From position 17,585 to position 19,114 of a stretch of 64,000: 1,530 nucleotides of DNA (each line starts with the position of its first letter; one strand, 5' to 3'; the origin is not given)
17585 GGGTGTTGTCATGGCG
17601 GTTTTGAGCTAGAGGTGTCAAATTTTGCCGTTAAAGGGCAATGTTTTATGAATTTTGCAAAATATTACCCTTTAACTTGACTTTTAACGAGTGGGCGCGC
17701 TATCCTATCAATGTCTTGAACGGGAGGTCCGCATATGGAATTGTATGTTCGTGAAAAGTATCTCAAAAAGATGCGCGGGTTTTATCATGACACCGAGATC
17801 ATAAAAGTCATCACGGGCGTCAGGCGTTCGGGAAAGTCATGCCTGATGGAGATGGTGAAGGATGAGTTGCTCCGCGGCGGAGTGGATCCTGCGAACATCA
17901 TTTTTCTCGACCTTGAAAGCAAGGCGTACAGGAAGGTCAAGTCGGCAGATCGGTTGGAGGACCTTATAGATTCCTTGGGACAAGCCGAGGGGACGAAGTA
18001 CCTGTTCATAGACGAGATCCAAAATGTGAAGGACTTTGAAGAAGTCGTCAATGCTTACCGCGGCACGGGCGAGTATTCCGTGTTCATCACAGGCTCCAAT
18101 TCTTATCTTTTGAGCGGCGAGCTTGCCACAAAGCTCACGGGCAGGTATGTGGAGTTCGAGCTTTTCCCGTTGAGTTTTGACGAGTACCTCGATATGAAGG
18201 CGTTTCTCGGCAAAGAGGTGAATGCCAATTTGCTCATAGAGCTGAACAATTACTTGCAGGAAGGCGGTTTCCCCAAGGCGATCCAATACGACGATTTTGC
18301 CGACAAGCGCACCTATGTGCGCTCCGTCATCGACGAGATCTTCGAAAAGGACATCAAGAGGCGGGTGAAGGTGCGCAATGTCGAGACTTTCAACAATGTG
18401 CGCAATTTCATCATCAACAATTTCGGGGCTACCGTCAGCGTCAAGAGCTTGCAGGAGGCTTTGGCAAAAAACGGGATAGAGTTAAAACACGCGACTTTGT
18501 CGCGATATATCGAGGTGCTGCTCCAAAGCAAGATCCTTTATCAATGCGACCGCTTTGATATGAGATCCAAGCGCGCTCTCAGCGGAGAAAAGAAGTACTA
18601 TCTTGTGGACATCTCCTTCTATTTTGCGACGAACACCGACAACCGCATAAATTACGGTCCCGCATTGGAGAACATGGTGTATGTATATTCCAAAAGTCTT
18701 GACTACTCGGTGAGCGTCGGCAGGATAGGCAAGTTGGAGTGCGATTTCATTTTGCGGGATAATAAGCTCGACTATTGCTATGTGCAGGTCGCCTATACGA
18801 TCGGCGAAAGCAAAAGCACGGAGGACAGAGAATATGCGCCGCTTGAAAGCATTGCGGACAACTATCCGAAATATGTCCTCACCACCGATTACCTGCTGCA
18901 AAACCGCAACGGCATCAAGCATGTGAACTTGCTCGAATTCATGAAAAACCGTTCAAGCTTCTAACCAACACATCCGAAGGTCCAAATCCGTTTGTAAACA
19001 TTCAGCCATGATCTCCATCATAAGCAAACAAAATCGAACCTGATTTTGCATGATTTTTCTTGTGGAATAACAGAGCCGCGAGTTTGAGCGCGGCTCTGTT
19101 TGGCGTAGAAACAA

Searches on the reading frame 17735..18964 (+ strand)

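Call 4: search_protein_families(library=pfam, proteins=[window:17735-18964:+], max_evalue=0.1)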
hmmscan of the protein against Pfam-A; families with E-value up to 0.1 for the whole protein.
window:17735-18964:+ (409 aa): 5 families
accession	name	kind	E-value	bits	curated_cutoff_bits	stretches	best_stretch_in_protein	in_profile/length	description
PF13173.12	AAA_14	-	7.7e-34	116.9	27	1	23-152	4-129/129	AAA domain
PF13635.12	DUF4143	-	7.7e-11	42.4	28.1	1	204-354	1-159/160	Domain of unknown function (DUF4143)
PF01637.24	ATPase_2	-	0.0011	19.2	33.2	1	6-89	4-90/225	ATPase domain predominantly from Archaea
PF13401.12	AAA_22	-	0.0031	18.3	27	0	24-85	8-62/130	AAA domain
PF01316.27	Arg_repressor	-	0.084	13.1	27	0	237-262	23-48/70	Arginine repressor, DNA binding domain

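Call 5: search_protein_families(library=padloc, proteins=[window:17735-18964:+], max_evalue=0.1)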
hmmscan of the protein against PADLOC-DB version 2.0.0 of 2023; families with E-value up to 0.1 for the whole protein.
window:17735-18964:+ (409 aa): 8 families
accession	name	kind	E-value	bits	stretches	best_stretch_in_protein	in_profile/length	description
PDLC04787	PDC-S01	-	2e-135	449.9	1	2-405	9-408/412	-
PDLC04789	PDC-S01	-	9.6e-35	118.3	1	23-293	19-268/375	-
PDLC04790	PDC-S01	-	6.2e-23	79.2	1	7-299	14-298/422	-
PDLC04791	PDC-S01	-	1.6e-20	71.2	1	4-344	2-342/395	-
PDLC04786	PDC-S01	-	3e-11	40.8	1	25-297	24-317/439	-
PDLC04788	PDC-S01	-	1.3e-09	35.5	1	25-272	23-280/448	-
PDLC04792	PDC-S01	-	1.1e-07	28.8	1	8-155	5-155/452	-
PDLC04140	mad8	-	0.0014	16.2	1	25-221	31-183/314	mads_8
